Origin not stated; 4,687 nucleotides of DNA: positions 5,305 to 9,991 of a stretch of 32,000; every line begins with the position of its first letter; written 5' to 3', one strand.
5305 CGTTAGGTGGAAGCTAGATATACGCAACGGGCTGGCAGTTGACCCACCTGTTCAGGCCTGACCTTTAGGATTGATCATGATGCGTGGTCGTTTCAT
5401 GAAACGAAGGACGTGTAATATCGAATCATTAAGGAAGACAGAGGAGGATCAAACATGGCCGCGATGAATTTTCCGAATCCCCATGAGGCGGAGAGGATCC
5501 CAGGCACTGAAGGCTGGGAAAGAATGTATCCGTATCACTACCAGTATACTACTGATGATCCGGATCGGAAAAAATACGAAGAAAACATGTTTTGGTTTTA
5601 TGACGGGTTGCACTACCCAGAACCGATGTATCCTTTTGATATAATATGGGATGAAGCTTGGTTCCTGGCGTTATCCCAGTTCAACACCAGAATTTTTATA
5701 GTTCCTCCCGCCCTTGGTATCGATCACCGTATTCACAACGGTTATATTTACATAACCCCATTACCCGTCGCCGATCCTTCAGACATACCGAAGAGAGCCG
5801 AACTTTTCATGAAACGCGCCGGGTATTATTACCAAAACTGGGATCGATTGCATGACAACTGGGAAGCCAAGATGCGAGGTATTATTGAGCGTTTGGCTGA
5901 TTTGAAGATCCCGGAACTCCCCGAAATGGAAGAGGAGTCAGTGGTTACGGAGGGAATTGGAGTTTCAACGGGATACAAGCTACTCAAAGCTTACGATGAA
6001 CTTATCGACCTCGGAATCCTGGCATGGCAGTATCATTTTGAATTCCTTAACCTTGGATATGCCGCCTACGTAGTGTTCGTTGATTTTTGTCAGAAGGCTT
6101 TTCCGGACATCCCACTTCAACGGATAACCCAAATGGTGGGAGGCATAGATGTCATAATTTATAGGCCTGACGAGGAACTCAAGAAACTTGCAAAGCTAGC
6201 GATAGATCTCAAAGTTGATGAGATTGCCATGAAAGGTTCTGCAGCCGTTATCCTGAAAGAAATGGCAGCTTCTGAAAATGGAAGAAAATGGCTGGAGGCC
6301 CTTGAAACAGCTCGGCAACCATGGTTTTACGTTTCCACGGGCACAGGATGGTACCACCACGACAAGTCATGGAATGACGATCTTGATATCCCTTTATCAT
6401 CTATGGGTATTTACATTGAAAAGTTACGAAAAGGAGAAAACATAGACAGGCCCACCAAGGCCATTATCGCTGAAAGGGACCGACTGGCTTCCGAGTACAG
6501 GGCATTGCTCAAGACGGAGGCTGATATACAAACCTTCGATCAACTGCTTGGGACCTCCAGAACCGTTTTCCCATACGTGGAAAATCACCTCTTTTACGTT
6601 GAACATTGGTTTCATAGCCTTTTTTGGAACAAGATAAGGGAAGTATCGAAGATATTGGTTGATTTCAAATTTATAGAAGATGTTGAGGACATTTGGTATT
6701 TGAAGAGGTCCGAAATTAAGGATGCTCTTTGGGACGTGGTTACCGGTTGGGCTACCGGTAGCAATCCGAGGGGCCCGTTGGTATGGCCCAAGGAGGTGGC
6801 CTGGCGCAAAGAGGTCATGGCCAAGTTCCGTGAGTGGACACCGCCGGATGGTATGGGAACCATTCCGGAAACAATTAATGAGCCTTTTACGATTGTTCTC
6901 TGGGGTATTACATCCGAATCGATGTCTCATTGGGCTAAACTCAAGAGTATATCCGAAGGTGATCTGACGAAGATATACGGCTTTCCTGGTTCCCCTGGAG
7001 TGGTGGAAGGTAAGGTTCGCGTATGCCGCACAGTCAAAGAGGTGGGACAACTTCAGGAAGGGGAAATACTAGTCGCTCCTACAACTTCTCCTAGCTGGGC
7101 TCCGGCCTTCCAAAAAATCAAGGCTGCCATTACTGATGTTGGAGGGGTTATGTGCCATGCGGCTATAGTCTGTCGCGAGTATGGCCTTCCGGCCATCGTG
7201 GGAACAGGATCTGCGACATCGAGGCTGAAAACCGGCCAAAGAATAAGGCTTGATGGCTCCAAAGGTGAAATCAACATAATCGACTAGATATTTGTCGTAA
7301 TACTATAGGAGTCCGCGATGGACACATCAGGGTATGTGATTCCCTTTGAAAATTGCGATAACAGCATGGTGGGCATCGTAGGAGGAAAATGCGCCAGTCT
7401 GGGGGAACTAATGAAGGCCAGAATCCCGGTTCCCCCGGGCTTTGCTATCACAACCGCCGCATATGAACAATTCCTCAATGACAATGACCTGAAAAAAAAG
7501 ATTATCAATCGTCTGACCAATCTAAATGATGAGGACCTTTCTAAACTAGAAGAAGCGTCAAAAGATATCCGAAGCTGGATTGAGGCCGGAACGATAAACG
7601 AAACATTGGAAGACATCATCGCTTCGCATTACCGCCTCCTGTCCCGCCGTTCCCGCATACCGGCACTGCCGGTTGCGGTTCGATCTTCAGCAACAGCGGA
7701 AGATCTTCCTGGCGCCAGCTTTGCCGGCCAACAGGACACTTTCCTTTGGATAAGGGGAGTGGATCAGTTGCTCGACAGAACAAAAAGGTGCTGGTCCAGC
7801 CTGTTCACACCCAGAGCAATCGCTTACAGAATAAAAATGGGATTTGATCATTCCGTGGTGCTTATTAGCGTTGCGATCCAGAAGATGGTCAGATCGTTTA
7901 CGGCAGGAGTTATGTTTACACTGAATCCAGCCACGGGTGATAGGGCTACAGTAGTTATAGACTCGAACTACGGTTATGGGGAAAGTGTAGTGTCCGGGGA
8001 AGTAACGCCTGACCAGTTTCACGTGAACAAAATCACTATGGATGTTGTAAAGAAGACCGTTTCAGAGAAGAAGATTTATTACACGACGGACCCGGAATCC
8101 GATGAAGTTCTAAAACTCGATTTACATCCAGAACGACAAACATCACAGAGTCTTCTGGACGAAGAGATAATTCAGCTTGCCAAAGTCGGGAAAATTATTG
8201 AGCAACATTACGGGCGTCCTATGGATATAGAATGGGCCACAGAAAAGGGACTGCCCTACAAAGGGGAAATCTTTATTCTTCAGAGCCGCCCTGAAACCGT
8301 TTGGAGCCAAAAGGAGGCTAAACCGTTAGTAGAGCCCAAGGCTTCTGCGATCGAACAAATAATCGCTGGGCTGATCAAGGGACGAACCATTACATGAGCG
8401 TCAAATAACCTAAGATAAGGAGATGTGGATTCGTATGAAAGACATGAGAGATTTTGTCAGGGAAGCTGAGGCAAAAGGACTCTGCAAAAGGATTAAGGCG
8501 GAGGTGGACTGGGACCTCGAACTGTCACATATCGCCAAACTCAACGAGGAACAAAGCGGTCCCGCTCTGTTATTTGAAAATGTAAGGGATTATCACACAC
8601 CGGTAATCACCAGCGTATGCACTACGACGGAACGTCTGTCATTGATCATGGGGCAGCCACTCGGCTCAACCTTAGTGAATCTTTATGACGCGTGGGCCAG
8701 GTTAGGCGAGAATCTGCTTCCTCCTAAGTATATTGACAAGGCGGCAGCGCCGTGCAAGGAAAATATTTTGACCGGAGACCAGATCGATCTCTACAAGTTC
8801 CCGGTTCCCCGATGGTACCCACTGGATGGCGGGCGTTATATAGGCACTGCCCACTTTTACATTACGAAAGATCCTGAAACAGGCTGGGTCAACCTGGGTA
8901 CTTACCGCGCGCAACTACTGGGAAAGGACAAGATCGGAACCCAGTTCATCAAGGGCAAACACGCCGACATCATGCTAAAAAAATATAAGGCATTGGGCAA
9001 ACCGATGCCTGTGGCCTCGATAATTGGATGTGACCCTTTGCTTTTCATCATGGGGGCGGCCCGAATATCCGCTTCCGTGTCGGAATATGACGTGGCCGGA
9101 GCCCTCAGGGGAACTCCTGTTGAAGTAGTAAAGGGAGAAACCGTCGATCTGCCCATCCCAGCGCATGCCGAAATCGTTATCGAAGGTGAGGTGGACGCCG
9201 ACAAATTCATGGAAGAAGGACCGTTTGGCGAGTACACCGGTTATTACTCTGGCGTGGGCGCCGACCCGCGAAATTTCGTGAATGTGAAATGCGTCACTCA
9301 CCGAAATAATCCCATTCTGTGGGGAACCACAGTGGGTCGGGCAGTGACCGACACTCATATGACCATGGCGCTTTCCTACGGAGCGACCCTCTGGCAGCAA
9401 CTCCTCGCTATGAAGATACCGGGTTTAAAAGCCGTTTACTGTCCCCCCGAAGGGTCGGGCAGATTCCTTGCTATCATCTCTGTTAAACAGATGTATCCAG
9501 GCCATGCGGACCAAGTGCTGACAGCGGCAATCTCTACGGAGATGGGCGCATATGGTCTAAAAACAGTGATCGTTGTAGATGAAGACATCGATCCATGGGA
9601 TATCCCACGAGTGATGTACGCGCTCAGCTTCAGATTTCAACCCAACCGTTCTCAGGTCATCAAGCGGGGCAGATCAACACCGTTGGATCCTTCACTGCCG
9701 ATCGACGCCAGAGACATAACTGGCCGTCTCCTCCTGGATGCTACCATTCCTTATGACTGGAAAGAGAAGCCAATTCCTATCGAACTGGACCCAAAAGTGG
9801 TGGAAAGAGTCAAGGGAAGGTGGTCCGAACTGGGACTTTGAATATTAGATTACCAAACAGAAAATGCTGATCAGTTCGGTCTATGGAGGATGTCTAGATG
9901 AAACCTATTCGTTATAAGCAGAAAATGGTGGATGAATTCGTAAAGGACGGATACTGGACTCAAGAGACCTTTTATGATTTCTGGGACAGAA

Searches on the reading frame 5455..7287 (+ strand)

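Call 6: search_protein_families(library=pfam, proteins=[window:5455-7287:+], max_evalue=0.001)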
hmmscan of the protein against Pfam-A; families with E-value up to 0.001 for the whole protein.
window:5455-7287:+ (610 aa): 1 family
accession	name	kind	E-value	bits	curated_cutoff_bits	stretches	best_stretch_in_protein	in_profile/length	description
PF00391.29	PEP-utilizers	-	2.8e-26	91.3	23.1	1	534-604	2-72/72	PEP-utilising enzyme, mobile domain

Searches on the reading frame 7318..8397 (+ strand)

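Call 6: search_protein_families(library=pfam, proteins=[window:7318-8397:+], max_evalue=0.001)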
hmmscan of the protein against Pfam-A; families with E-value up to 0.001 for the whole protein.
window:7318-8397:+ (359 aa): 1 family
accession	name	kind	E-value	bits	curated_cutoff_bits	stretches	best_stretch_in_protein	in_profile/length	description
PF01326.24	PPDK_N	-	2.2e-116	389.2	27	1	20-339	3-322/328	Pyruvate phosphate dikinase, AMP/ATP-binding domain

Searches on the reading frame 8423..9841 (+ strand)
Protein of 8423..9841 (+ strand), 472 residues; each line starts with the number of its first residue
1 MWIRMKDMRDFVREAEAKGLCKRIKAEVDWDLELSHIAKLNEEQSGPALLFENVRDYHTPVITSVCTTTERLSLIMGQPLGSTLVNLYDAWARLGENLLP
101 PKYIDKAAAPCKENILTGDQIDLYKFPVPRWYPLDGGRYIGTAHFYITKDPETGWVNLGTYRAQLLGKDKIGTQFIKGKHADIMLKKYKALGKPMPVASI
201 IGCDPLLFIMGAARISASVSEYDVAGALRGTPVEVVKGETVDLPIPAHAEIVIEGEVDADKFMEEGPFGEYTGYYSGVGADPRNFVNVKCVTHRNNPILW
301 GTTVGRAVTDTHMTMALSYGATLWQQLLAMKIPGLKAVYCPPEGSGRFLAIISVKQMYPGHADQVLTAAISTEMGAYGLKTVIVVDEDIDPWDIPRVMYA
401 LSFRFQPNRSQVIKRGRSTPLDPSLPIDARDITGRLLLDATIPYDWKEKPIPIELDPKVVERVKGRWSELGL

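Call 6: search_protein_families(library=pfam, proteins=[window:8423-9841:+], max_evalue=0.001)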
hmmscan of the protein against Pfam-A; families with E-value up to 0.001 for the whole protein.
window:8423-9841:+ (472 aa): 3 families
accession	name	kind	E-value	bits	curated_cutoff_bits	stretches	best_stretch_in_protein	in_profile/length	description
PF01977.22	UbiD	-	9.2e-72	241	23.3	1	104-306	3-205/206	3-octaprenyl-4-hydroxybenzoate carboxy-lyase Rift-related domain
PF20696.2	UbiD_C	-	2.2e-30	105.7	24.2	1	312-440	1-127/127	3-octaprenyl-4-hydroxybenzoate carboxy-lyase C-terminal domain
PF20695.2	UbiD_N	-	1.4e-18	67.1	24.3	1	15-85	4-72/78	3-octaprenyl-4-hydroxybenzoate carboxy-lyase N-terminal domain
